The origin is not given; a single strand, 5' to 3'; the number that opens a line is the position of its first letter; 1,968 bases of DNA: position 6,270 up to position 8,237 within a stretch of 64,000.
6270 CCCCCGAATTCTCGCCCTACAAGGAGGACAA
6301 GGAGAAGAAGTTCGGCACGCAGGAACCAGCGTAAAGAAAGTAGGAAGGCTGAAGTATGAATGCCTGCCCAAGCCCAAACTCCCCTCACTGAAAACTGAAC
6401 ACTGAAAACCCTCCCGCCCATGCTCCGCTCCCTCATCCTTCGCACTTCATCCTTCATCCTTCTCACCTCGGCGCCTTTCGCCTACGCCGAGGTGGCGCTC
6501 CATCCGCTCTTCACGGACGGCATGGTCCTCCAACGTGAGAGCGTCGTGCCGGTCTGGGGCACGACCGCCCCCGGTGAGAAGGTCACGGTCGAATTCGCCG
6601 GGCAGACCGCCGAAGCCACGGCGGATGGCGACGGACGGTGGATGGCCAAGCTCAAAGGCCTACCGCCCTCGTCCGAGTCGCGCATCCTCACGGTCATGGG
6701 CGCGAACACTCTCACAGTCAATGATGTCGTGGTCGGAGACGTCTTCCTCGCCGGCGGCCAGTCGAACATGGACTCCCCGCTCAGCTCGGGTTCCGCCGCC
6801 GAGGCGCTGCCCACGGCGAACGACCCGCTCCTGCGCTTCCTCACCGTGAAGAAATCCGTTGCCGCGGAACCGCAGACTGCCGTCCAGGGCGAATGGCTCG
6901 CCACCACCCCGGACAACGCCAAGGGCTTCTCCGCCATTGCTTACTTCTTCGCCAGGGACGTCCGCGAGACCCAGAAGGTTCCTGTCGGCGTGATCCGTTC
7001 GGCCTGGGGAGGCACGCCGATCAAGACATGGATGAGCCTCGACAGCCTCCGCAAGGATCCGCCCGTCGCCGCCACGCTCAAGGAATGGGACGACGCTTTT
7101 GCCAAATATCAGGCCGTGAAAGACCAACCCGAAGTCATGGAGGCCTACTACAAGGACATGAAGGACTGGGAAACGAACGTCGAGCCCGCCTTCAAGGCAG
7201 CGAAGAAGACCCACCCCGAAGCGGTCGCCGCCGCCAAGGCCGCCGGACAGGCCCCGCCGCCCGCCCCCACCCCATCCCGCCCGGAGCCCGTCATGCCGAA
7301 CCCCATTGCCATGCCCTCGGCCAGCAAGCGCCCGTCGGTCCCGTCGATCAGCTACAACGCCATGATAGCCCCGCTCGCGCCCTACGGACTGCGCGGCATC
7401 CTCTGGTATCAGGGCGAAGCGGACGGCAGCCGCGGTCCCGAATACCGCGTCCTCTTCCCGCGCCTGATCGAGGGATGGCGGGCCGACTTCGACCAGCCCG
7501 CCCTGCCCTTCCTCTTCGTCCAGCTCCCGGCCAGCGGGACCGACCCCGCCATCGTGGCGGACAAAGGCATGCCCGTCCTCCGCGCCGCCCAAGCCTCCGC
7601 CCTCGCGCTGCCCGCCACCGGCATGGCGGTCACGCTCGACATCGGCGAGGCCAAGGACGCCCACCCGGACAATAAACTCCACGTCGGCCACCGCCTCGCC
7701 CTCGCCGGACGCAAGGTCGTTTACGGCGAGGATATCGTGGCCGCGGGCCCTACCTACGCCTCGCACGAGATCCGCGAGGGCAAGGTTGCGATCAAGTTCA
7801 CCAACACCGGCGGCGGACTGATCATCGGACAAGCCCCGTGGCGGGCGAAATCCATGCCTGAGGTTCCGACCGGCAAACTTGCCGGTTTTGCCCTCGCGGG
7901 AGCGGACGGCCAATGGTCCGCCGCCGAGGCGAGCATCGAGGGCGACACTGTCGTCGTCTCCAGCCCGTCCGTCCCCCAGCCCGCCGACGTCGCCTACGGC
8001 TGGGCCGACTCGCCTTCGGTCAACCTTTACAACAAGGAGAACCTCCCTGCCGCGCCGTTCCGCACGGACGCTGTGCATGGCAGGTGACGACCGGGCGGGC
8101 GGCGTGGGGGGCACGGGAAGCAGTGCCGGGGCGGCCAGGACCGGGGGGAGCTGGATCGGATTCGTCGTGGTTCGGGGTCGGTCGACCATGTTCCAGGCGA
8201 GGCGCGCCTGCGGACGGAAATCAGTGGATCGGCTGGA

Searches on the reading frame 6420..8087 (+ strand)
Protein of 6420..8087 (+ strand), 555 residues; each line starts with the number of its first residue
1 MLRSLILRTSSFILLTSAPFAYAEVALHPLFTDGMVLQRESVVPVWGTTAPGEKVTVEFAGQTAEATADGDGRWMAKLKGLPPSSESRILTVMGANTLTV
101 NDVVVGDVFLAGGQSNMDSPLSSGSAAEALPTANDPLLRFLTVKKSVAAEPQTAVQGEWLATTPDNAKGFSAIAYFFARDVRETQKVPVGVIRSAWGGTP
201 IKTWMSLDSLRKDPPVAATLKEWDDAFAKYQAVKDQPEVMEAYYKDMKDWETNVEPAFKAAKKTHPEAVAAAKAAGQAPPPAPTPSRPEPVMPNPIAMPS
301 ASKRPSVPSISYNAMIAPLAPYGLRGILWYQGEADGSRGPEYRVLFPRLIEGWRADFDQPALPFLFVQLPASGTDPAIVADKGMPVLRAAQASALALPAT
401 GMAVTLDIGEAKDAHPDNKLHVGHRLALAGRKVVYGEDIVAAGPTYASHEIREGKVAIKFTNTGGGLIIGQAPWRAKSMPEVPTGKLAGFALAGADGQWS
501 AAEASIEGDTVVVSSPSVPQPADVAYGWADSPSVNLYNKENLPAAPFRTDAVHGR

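Call 8: search_protein_families(library=pfam, proteins=[window:6420-8087:+])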
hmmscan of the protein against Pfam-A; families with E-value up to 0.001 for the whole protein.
window:6420-8087:+ (555 aa): 1 family
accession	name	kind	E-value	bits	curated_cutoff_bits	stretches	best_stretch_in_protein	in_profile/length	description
PF03629.24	SASA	-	9.8e-21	74.8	24.8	2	323-427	119-221/226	Carbohydrate esterase, sialic acid-specific acetylesterase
